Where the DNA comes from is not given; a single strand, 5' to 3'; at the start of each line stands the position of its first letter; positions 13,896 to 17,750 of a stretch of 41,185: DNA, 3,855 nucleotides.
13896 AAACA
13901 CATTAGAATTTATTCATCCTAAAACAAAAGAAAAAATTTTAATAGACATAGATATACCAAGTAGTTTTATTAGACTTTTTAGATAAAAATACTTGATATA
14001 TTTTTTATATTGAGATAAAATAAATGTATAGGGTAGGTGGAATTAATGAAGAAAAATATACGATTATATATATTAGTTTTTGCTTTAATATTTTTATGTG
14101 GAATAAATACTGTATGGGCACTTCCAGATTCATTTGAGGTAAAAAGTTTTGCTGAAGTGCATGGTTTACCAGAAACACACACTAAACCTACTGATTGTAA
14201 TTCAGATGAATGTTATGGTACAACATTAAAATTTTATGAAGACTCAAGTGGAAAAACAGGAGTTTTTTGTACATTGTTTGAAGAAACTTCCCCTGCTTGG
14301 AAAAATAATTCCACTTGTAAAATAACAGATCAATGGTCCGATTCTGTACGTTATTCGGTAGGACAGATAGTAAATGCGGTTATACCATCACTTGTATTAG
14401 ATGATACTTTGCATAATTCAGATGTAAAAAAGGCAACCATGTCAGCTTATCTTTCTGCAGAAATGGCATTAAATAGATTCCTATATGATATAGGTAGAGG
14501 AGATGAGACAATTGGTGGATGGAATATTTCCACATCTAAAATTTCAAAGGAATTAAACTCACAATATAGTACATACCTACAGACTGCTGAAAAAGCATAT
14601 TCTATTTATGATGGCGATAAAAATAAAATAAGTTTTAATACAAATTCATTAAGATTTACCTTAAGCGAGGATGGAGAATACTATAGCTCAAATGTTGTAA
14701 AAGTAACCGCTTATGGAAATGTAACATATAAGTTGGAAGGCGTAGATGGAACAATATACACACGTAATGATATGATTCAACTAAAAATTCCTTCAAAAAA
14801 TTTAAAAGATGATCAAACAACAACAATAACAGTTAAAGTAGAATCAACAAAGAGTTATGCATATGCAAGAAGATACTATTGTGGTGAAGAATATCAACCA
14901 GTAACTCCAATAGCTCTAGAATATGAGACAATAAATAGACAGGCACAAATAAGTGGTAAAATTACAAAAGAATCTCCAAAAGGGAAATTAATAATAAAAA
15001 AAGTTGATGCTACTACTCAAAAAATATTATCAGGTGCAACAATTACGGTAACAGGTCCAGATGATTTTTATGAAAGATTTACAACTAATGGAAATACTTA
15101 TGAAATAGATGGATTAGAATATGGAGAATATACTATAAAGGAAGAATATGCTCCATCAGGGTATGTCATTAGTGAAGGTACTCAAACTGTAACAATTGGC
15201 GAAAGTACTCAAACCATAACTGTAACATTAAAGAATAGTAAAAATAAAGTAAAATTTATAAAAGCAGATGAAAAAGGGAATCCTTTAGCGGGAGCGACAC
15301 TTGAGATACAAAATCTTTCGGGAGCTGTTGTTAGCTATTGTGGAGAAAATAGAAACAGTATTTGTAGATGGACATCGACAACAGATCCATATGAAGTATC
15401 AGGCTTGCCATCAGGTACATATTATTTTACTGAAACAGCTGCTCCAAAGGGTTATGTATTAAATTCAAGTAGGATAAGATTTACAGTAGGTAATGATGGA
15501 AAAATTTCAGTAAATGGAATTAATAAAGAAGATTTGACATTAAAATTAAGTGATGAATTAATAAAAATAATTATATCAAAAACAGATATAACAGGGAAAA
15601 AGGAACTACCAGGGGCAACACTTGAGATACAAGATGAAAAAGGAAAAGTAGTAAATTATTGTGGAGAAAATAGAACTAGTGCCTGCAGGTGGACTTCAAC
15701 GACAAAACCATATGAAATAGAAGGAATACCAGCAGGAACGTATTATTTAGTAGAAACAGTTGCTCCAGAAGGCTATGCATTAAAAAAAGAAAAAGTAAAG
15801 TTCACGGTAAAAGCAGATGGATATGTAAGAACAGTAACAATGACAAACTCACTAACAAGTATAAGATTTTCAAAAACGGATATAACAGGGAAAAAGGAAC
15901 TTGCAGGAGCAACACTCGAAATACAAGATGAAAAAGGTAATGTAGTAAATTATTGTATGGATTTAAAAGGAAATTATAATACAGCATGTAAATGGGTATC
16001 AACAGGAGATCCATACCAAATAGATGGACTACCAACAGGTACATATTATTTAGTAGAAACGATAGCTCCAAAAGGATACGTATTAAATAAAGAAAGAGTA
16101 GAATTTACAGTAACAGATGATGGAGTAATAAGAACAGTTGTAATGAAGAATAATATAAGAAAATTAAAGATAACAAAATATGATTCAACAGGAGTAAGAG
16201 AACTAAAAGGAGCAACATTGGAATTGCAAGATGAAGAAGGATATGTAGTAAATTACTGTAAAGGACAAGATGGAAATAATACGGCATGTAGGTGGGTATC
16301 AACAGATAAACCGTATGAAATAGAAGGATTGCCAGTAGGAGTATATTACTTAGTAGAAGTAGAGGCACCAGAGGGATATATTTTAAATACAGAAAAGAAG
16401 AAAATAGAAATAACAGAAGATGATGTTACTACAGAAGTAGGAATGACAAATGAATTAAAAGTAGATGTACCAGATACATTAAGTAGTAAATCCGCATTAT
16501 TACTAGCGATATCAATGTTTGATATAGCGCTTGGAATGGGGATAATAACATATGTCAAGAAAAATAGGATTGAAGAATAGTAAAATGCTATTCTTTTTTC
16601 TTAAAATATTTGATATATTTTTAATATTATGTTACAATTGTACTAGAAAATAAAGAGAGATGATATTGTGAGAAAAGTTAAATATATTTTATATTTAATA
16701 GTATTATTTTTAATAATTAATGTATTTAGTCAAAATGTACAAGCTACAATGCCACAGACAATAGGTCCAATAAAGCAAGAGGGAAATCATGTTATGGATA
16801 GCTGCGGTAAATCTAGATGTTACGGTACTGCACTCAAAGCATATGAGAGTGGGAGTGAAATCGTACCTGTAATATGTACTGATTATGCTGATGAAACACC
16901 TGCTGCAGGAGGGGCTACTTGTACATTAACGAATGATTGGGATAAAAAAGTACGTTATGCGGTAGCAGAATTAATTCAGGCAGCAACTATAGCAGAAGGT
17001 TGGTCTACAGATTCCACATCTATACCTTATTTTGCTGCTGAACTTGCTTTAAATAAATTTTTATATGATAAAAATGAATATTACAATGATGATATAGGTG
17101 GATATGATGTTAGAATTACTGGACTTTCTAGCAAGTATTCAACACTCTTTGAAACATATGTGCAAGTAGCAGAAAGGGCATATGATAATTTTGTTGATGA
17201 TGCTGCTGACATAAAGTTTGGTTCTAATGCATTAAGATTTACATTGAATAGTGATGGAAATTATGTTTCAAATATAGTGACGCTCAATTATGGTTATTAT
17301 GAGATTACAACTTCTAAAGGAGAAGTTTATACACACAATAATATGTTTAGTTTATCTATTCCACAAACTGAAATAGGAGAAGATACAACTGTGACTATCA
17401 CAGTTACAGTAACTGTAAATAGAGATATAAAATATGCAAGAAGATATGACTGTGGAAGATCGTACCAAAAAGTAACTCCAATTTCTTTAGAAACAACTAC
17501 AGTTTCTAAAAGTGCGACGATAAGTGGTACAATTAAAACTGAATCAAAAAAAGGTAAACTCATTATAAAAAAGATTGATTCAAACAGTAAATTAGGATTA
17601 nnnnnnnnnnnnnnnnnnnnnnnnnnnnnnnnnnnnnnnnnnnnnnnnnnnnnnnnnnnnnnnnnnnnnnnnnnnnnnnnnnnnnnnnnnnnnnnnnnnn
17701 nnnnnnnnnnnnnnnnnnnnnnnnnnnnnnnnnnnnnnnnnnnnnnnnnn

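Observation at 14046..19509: Adhesin-adhesin-sortase locus with a non-canonical VP(D/N)TL sorting signal and an atypical small sortase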

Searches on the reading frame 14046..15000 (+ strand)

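Call 62: search_protein_families(library=pfam, proteins=[window:14046-15000:+], max_evalue=10)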
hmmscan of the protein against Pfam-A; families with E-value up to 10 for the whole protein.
window:14046-15000:+ (318 aa): 4 families
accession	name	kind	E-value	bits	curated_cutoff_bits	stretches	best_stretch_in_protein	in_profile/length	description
PF13102.12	Phage_int_SAM_5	-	0.029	15.2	22.3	1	126-203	16-71/98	Phage integrase SAM-like domain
PF22966.1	INTS7_C_plants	-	0.075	13.1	27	1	168-232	82-146/172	Integrator complex subunit 7, C-terminal domain in plants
PF24263.1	DUF7464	-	0.15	12.1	27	1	200-227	8-35/61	Domain of unknown function (DUF7464)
PF25155.1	NTF2_YvbJ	-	0.24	12.6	25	1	165-229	26-89/123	YvbJ NTF2-like domain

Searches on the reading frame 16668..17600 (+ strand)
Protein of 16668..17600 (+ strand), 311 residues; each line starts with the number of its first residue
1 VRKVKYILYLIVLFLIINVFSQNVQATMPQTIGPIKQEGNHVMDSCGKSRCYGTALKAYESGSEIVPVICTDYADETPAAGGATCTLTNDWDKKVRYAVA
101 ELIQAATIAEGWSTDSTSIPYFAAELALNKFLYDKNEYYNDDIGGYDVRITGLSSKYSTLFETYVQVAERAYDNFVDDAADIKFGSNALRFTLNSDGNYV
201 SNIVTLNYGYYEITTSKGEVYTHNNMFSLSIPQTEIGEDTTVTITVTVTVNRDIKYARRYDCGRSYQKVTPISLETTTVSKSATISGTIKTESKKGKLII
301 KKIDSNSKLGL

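Call 62: search_protein_families(library=pfam, proteins=[window:16668-17600:+], max_evalue=10)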
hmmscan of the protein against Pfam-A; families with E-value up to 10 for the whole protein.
window:16668-17600:+ (311 aa): 1 family
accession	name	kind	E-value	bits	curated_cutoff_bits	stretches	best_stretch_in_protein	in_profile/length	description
PF09716.15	ETRAMP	-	0.15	12.5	29.1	1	3-26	2-25/81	Malarial early transcribed membrane protein (ETRAMP)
